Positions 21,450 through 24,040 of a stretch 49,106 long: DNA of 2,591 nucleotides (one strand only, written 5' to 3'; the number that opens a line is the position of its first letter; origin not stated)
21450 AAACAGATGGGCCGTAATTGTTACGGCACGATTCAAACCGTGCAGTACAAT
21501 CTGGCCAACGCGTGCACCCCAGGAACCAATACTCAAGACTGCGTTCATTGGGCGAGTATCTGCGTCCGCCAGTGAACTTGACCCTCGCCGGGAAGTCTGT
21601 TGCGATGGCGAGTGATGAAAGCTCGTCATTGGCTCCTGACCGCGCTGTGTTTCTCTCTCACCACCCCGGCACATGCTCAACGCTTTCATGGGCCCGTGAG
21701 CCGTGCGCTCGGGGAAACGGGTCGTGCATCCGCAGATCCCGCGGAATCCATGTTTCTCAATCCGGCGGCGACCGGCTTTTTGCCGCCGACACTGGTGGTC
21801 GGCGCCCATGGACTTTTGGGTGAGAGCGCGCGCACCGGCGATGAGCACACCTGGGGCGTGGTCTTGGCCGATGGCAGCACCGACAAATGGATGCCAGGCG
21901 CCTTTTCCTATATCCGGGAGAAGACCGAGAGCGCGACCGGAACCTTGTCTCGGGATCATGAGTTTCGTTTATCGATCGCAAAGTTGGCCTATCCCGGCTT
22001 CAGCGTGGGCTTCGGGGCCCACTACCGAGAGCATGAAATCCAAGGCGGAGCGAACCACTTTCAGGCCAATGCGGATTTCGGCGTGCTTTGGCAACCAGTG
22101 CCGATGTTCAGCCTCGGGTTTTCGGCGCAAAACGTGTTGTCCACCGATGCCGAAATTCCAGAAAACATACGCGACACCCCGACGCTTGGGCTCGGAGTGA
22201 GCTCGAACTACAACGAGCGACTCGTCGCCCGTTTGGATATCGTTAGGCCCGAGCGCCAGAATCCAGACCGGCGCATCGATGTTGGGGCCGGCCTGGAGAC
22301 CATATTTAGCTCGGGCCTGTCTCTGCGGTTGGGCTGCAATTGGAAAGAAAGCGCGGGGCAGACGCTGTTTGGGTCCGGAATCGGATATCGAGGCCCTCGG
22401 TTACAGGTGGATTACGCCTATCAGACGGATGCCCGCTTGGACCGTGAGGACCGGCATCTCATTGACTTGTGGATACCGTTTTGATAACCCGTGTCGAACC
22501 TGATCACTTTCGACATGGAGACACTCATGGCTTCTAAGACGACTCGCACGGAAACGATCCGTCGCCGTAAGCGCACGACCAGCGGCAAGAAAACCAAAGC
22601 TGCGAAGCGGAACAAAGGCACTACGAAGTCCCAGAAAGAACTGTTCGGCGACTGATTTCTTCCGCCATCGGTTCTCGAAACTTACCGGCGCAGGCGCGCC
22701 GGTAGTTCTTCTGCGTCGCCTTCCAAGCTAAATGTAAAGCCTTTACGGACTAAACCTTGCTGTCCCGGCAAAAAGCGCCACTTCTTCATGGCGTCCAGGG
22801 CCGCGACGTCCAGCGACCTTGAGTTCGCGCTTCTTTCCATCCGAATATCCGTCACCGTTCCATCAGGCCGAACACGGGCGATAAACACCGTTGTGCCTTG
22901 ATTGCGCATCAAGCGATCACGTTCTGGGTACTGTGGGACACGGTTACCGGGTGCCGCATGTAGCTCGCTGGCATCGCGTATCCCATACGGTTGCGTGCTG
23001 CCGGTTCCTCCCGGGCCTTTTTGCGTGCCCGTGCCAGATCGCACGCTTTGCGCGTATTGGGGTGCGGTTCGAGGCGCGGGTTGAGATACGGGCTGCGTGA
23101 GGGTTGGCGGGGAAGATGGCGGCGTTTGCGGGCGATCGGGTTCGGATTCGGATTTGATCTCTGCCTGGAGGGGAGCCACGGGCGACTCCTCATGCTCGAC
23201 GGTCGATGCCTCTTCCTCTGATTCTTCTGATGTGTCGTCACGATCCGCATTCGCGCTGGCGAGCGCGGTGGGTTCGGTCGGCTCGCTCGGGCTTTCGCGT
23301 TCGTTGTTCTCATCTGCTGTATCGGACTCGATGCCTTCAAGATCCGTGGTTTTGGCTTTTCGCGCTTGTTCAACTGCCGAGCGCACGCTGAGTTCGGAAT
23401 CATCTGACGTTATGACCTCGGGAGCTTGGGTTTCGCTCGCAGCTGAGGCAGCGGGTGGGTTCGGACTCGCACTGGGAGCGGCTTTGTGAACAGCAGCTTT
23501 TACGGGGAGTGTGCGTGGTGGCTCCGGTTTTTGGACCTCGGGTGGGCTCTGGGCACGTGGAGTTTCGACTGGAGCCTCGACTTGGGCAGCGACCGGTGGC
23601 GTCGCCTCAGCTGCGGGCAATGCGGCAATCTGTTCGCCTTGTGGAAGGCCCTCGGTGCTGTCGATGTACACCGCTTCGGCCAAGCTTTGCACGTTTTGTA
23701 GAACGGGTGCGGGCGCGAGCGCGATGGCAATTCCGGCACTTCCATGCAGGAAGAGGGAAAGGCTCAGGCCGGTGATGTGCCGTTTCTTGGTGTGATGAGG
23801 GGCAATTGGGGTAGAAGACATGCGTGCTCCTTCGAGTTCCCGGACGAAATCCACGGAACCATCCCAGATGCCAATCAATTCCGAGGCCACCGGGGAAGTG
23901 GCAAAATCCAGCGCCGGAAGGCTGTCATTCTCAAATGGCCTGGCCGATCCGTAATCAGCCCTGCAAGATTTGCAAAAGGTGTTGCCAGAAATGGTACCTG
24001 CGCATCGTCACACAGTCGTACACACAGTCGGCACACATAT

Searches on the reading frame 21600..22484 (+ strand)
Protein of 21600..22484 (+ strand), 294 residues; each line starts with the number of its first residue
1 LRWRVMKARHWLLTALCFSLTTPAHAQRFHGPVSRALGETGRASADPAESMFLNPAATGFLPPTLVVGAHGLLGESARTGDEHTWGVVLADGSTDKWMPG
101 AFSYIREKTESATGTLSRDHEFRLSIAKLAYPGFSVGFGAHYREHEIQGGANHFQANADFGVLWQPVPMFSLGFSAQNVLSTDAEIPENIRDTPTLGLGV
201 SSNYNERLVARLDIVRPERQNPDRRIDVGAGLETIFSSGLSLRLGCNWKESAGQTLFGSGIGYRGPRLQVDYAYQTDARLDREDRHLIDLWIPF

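Call 87: search_protein_families(library=pfam, proteins=[window:21600-22484:+], max_evalue=0.001)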
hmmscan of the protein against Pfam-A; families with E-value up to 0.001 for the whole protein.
window:21600-22484:+ (294 aa): 1 family
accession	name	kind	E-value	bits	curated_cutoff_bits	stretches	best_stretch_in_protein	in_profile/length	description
PF13729.12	TraF_2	-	0.0005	19.8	25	1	152-188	192-227/264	F plasmid transfer operon, TraF, protein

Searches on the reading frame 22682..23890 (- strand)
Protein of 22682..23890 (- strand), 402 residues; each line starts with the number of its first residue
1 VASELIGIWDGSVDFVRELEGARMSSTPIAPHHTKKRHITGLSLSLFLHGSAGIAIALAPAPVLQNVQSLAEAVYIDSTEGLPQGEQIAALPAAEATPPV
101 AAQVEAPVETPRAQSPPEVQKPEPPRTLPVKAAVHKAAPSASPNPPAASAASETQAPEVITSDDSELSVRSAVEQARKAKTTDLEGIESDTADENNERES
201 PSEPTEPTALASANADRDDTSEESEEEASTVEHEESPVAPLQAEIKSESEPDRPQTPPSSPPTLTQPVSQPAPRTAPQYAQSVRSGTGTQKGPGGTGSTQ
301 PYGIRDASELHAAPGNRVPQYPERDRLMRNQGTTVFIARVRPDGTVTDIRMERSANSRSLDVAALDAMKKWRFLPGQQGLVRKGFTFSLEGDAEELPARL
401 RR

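Call 15: search_protein_families(library=pfam, proteins=[window:22682-23890:-], max_evalue=0.001)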
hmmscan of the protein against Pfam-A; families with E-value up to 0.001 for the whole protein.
window:22682-23890:- (402 aa): 1 family
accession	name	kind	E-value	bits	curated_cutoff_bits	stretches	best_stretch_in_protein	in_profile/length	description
PF03544.19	TonB_C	-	1.2e-13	51.8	24.6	1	319-380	3-64/79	Gram-negative bacterial TonB protein C-terminal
